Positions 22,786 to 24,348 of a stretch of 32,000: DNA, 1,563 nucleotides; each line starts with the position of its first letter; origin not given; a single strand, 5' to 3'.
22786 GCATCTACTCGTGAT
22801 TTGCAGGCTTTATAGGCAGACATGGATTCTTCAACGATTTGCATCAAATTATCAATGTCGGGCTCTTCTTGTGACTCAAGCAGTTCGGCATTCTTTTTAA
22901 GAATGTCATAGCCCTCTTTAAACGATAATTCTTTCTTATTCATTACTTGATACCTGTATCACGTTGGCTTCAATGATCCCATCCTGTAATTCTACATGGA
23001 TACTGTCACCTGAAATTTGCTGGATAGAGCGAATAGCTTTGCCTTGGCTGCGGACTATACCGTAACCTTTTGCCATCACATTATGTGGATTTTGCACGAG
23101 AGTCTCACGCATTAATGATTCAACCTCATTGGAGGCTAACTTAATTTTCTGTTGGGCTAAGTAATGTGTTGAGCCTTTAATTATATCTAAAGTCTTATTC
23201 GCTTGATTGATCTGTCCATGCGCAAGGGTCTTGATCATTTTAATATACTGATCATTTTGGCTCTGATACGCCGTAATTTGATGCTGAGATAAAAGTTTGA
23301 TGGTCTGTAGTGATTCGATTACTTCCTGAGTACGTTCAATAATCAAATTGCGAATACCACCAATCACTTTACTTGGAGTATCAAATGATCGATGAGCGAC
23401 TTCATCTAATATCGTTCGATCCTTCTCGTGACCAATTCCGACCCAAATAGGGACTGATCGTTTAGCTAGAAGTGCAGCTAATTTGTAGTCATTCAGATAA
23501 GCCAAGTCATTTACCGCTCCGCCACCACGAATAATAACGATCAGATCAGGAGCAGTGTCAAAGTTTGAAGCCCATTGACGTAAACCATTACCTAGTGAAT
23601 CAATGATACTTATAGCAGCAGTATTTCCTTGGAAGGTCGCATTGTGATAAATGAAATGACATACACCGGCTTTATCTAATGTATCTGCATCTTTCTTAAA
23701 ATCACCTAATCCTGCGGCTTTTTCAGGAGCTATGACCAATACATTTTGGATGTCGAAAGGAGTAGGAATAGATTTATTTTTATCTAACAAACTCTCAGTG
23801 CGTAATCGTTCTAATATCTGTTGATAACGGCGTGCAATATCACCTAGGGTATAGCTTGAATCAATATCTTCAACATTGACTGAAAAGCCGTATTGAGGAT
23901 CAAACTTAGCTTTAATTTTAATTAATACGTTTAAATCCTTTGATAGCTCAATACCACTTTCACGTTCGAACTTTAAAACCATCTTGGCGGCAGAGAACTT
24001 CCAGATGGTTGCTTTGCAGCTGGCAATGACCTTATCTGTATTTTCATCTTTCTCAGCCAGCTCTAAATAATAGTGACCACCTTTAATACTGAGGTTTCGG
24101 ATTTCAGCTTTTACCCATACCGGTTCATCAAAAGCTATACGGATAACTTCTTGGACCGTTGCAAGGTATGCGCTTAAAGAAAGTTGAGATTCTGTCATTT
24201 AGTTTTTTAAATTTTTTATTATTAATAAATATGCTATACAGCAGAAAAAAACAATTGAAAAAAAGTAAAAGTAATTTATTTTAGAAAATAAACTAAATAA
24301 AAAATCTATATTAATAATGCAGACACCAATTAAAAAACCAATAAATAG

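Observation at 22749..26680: Coupled four-gene cassette, NA37-like / multi-TM protein / XseA / XseB, at the edge of a mobile element: candidate undescribed defence or anti-MGE system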

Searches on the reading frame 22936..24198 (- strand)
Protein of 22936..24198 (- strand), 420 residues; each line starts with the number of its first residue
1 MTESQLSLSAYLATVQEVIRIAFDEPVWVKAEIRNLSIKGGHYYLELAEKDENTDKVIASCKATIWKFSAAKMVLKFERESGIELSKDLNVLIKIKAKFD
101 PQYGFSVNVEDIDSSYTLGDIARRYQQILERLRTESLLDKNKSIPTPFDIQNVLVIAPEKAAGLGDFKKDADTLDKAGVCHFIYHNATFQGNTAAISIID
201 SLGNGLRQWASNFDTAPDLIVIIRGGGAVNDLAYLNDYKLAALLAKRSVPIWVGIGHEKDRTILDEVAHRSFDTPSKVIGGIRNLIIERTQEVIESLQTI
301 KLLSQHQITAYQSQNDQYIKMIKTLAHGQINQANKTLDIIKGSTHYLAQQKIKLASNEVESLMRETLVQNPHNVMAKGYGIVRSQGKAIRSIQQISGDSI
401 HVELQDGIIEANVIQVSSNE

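Call 5: search_protein_families(library=pfam, proteins=[window:22936-24198:-], max_evalue=0.1)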
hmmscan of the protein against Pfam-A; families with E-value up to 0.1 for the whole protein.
window:22936-24198:- (420 aa): 3 families
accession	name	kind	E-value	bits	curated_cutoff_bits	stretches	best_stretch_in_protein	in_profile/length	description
PF02601.20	Exonuc_VII_L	-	4.6e-46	158.2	35.9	2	137-317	1-169/315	Exonuclease VII, large subunit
PF13742.12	tRNA_anti_2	-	2.5e-12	47.3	27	1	7-113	2-95/95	OB-fold nucleic acid binding domain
PF15824.10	SPATA9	-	0.0033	17.3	27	0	277-356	19-99/253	Spermatogenesis-associated protein 9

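Call 6: search_protein_families(library=padloc, proteins=[window:22936-24198:-], max_evalue=0.1)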
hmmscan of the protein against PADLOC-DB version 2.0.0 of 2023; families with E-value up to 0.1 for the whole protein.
window:22936-24198:- (420 aa): 0 families

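Call 7: search_protein_families(library=ncbifam, proteins=[window:22936-24198:-], max_evalue=0.01)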
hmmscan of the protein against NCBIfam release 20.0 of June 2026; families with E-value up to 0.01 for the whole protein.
window:22936-24198:- (420 aa): 2 families
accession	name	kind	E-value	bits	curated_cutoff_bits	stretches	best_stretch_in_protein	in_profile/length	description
TIGR00237.1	xseA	equivalog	1e-67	229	180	1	9-413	3-388/389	exodeoxyribonuclease VII large subunit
NF033870.1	VOMP_auto_Cterm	subfamily_domain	0.0055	16.2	500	1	285-377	71-162/347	Vomp family autotransporter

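Call 8: search_protein_families(library=phrogs, proteins=[window:22936-24198:-], max_evalue=0.01)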
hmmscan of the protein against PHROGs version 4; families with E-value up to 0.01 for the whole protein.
window:22936-24198:- (420 aa): 1 family
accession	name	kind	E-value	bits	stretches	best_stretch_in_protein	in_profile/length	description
phrog_9454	-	DNA, RNA and nucleotide metabolism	1e-27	98.3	1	6-415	10-393/395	exonuclease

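Call 21: find_homologous_proteins(query=window:22936-24198:-, max_evalue=1e-20)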
Query window:22936-24198:- (420 aa): 3687 proteins with E <= 1e-20 among 8000 candidates; the best 120 are listed.
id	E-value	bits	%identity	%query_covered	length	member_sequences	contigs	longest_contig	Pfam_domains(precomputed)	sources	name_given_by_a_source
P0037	1.6e-271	918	100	100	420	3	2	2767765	PF02601.21,PF13742.13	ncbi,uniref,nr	ncbi:exodeoxyribonuclease VII large subunit [Acinetobacter wanghuae]|uniref:Exodeoxyribonuclease 7 l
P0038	3.7e-245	831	89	100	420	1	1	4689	PF02601.21,PF13742.13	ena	-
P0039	5.8e-245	830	89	100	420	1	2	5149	PF02601.21,PF13742.13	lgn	-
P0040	1.0e-244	829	89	100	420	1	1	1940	PF02601.21,PF13742.13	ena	-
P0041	2.1e-244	828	89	100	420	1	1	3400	PF02601.21,PF13742.13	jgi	-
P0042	1.3e-243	826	88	100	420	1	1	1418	PF02601.21,PF13742.13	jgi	jgi:exodeoxyribonuclease VII large subunit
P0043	2.4e-243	825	88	100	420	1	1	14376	PF02601.21,PF13742.13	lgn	-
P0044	3.0e-243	825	88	100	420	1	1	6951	PF02601.21,PF13742.13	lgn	-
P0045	3.8e-243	824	89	100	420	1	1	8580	PF02601.21,PF13742.13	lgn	-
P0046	4.5e-243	824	88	100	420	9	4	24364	PF02601.21,PF13742.13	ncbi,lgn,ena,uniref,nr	ncbi:exodeoxyribonuclease VII large subunit [Acinetobacter bohemicus]|uniref:exodeoxyribonuclease VI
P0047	4.9e-243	824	88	100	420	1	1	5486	PF02601.21,PF13742.13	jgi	-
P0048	1.0e-242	823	88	100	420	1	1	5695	PF02601.21,PF13742.13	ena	-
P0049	1.4e-242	822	88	100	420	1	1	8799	PF02601.21,PF13742.13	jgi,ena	-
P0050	1.7e-242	822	88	100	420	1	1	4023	PF02601.21,PF13742.13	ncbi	-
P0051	1.9e-242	822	87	100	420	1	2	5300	PF02601.21,PF13742.13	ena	-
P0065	8.5e-242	820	88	100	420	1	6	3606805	PF02601.21,PF13742.13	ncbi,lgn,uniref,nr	ncbi:exodeoxyribonuclease VII large subunit [Acinetobacter johnsonii]|uniref:Exodeoxyribonuclease 7 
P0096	2.3e-240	815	87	100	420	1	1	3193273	PF02601.21,PF13742.13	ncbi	ncbi:exodeoxyribonuclease VII large subunit [Acinetobacter sp. ANC 3781]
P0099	2.5e-240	815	86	100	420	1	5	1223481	PF02601.21,PF13742.13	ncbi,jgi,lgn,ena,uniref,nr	ncbi:hypothetical protein F994_02425 [Acinetobacter bohemicus ANC 3994]|jgi:exodeoxyribonuclease VII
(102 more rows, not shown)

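Call 22: find_encoding_contigs(protein=P0065, flank=10000, max_places=1)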
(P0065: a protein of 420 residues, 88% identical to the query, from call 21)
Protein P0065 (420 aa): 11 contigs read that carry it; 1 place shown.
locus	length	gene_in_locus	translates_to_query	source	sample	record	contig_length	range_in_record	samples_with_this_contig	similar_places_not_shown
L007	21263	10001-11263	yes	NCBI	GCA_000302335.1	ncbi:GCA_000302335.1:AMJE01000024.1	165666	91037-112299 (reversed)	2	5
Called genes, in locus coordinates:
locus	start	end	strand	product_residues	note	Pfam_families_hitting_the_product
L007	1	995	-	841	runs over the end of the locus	-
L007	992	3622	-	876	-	-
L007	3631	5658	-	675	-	-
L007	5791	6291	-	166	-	-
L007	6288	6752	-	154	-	-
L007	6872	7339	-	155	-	-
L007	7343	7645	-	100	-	-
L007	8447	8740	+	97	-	-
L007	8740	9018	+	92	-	PF11112:PyocinActivator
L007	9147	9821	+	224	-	-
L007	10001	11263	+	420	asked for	PF13742:tRNA_anti_2, PF02601:Exonuc_VII_L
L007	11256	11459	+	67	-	-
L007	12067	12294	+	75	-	-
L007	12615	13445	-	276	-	PF07021:MetW (faint), PF02353:CMAS (weak), PF05175:MTS (weak), PF13489:Methyltransf_23, PF13847:Methyltransf_31, PF08241:Methyltransf_11, PF08242:Methyltransf_12, PF13649:Methyltransf_25, +1 more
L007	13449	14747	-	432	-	PF00890:FAD_binding_2 (weak), PF01266:DAO (weak), PF01593:Amino_oxidase, PF07992:Pyr_redox_2 (faint), PF13450:NAD_binding_8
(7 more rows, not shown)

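Call 23: find_encoding_contigs(protein=P0096, flank=10000, max_places=1)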
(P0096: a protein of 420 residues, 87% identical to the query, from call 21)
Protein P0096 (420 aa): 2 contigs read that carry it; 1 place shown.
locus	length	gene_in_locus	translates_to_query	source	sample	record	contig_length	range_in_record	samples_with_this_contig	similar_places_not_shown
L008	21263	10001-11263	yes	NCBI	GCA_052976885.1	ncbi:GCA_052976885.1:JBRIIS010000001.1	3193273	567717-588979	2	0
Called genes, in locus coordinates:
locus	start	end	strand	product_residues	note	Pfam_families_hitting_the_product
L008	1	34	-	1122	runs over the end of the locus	PF20155:TMP_3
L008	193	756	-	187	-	-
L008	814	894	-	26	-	-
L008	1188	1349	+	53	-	-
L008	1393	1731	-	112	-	-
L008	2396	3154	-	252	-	PF27730:UCP028589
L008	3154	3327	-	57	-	-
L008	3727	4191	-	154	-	PF10045:DUF2280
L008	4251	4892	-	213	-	PF18894:PhageMetallopep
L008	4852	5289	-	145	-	-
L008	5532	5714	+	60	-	-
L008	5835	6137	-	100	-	PF11720:Inhibitor_I78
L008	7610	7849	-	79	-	-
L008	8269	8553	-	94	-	-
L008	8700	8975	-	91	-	-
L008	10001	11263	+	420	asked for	PF13742:tRNA_anti_2, PF02601:Exonuc_VII_L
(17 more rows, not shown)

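Call 24: find_encoding_contigs(protein=P0099, flank=10000, max_places=1)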
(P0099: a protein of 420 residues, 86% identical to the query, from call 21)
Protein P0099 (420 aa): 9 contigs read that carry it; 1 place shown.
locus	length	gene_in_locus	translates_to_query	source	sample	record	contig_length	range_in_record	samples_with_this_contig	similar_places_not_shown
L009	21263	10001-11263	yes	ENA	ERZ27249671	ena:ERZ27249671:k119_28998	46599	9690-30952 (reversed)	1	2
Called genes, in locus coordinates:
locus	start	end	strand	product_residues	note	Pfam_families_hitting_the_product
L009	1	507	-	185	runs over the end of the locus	-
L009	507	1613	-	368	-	-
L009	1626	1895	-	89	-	-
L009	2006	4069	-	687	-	PF12571:Phage_tail_fib (faint)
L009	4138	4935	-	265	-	-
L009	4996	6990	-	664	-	PF05203:Hom_end_hint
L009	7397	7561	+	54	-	-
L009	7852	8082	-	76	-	-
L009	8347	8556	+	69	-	-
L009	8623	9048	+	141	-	PF00903:Glyoxalase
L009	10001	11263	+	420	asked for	PF13742:tRNA_anti_2, PF02601:Exonuc_VII_L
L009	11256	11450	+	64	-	-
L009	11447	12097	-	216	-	PF22491:DUF6988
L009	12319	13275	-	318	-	-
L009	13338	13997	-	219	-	-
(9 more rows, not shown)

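Call 29: search_dna_similar(query=window:22936-24198:-, collection=phages, mode=protein, max_rows=15, max_evalue=0.00001)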
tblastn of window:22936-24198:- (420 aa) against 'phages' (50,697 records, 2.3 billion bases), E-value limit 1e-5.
Records with a match: 27; places in all: 27; records where one place covers at least 80% of the query: 20.
Best place of each record, by identity: 60-80% 2; <60% 25.
By first word of the organism name: Bacteriophage 13; Listeria 3; Gordonia 3; Acinetobacter 2; Klebsiella 2; Moraxella 1; Staphylococcus 1; Enterococcus 1; Salmonella 1.
By host as written in the record: - 15; Listeria monocytogenes 3; Gordonia terrae 3612 3; Moraxella catarrhalis 1; Staphylococcus aureus 1; Klebsiella pneumoniae ST11-OXA245 1; Klebsiella pneumoniae ST512-KPC3 1; Enterococcus faecalis 1; and 1 more.
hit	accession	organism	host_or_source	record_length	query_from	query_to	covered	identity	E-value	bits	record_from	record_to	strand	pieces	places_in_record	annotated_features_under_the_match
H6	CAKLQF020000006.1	Acinetobacter phage MD-2021a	not known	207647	1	420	100%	71.7%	0e+0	651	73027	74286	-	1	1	xseA: exonuclease VII | Uncharacterised protein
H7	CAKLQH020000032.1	Acinetobacter phage MD-2021a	not known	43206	1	420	100%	71.7%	0e+0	651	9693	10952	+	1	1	xseA: exonuclease VII | Uncharacterised protein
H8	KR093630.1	Moraxella phage Mcat6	Moraxella catarrhalis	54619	1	420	100%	40.3%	3e-107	353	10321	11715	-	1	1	none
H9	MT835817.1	Bacteriophage sp.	human fecal samples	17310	1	407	97%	28.6%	3e-50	188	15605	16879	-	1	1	record has no annotation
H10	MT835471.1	Bacteriophage sp.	human fecal samples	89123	27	419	94%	26.0%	4e-15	84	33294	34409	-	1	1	record has no annotation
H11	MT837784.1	Bacteriophage sp.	human fecal samples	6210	27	413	92%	24.9%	2e-16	88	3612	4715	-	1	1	record has no annotation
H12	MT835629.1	Bacteriophage sp.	human fecal samples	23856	7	420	99%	23.0%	6e-8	61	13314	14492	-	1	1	record has no annotation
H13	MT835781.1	Bacteriophage sp.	human fecal samples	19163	27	418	93%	24.3%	2e-14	82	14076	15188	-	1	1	record has no annotation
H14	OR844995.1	Staphylococcus phage SA 1306 Kay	Staphylococcus aureus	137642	8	419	98%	22.2%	2e-9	66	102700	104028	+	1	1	record has no annotation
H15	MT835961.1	Bacteriophage sp.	human fecal samples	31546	27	413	92%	23.5%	1e-17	92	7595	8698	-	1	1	record has no annotation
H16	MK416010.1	Klebsiella phage ST11-OXA245phi3.2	Klebsiella pneumoniae ST11-OXA245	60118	27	418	93%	22.9%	5e-18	92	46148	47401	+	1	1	exodeoxyribonuclease VII large subunit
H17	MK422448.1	Klebsiella phage ST512-KPC3phi13.3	Klebsiella pneumoniae ST512-KPC3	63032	27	418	93%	22.9%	2e-17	91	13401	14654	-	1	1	exodeoxyribonuclease VII large subunit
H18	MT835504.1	Bacteriophage sp.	human fecal samples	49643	27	420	94%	22.8%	3e-11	72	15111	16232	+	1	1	record has no annotation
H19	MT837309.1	Bacteriophage sp.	human fecal samples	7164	109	407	71%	29.7%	3e-26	117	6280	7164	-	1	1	record has no annotation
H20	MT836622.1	Bacteriophage sp.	human fecal samples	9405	27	420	94%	22.2%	4e-11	71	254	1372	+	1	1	record has no annotation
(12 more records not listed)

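Call 66: find_related_loci(query=window:22936-24198:-, collection=genome_contigs, flank=8000)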
Query window:22936-24198:- (420 aa) in genome_contigs; peptide patterns used: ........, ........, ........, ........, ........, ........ (x = any residue, [..] = any of these).
155 stretches matched a pattern; 127 encode a relative of the query (tblastn E <= 1e-3); the best 80 are kept; 80 distinct loci.
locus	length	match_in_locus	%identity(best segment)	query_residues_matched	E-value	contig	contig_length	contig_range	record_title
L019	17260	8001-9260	88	1-420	0e+0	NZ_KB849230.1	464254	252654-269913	Acinetobacter johnsonii CIP 64.6 acLZl-supercont1.11, whole genome shotgun sequence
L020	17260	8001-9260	86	1-420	0e+0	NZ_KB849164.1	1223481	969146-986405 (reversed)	Acinetobacter bohemicus ANC 3994 acLZV-supercont1.10, whole genome shotgun sequence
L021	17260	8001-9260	87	1-420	0e+0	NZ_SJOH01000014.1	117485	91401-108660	Acinetobacter sp. ANC 3781 Contig14, whole genome shotgun sequence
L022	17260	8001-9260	86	1-420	0e+0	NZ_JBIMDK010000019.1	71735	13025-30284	Acinetobacter sp. ULE_I010 NODE_19_length_71735_cov_106.655658, whole genome shotgun sequence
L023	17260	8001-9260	86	1-420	0e+0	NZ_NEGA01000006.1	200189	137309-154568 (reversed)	Acinetobacter sp. ANC 3903 Contig6, whole genome shotgun sequence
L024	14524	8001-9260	85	1-420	0e+0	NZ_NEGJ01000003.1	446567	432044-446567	Acinetobacter sp. ANC 3832 Contig3, whole genome shotgun sequence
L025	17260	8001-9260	84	1-420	0e+0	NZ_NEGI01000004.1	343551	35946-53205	Acinetobacter sp. ANC 4648 Contig4, whole genome shotgun sequence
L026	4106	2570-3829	83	1-420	0e+0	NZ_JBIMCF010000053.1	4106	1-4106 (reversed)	Acinetobacter johnsonii strain ULE_I042 NODE_53_length_4106_cov_238.101272, whole genome shotgun sequence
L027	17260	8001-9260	84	1-420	0e+0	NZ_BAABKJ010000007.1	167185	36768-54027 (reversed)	Acinetobacter kookii strain JCM 18512 sequence07, whole genome shotgun sequence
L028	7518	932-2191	82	1-420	0e+0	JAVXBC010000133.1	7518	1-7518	MAG: Acinetobacter sp. isolate CGS5Y2-bin4 NODE_8863_length_7518_cov_45.083344, whole genome shotgun sequence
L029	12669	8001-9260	82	1-420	0e+0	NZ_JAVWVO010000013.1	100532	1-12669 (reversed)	MAG: Acinetobacter sp. isolate CGS3Y4-bin47 NODE_13_length_100532_cov_492.047275, whole genome shotgun sequence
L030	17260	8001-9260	83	1-420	0e+0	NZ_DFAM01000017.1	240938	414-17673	MAG: Acinetobacter sp. UBA3106 UBA3106_contig_3, whole genome shotgun sequence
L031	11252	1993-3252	82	1-420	0e+0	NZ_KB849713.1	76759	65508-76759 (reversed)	Acinetobacter ursingii DSM 16037 = CIP 107286 acLZr-supercont1.3, whole genome shotgun sequence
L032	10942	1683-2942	82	1-420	0e+0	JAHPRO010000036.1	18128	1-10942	Acinetobacter sp. WU_MDCI_Axc73 NODE_36_length_18128_cov_40.080882, whole genome shotgun sequence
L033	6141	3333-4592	82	1-420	0e+0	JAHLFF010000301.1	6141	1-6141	MAG: Candidatus Acinetobacter avistercoris isolate 5402 B6M76__C115607_L6141, whole genome shotgun sequence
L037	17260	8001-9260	81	1-420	0e+0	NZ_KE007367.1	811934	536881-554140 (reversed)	Acinetobacter tandoii DSM 14970 = CIP 107469 acPFI-supercont1.23, whole genome shotgun sequence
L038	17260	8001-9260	80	1-420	0e+0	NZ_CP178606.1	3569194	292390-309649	Acinetobacter sp. A7.4 chromosome, complete genome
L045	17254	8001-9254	78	3-420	0e+0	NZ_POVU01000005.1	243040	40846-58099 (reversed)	Acinetobacter sp. MB5 NODE_5_length_243040_cov_56.5307, whole genome shotgun sequence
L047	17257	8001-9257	76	1-420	0e+0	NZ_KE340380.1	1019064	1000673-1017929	Acinetobacter colistiniresistens strain NIPH 2036 acVBK-supercont1.5, whole genome shotgun sequence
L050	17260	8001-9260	75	1-420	0e+0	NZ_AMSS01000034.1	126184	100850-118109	Acinetobacter sp. WC-141 ctg7180000006326, whole genome shotgun sequence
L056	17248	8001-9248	76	1-416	0e+0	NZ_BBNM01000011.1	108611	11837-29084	Acinetobacter soli strain KCTC 22184, whole genome shotgun sequence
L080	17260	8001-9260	85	1-420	0e+0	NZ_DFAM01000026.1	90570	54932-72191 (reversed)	MAG: Acinetobacter sp. UBA3106 UBA3106_contig_67, whole genome shotgun sequence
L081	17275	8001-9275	70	1-420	0e+0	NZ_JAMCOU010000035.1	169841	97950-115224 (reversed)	Acinetobacter amyesii strain ANC 5579 5, whole genome shotgun sequence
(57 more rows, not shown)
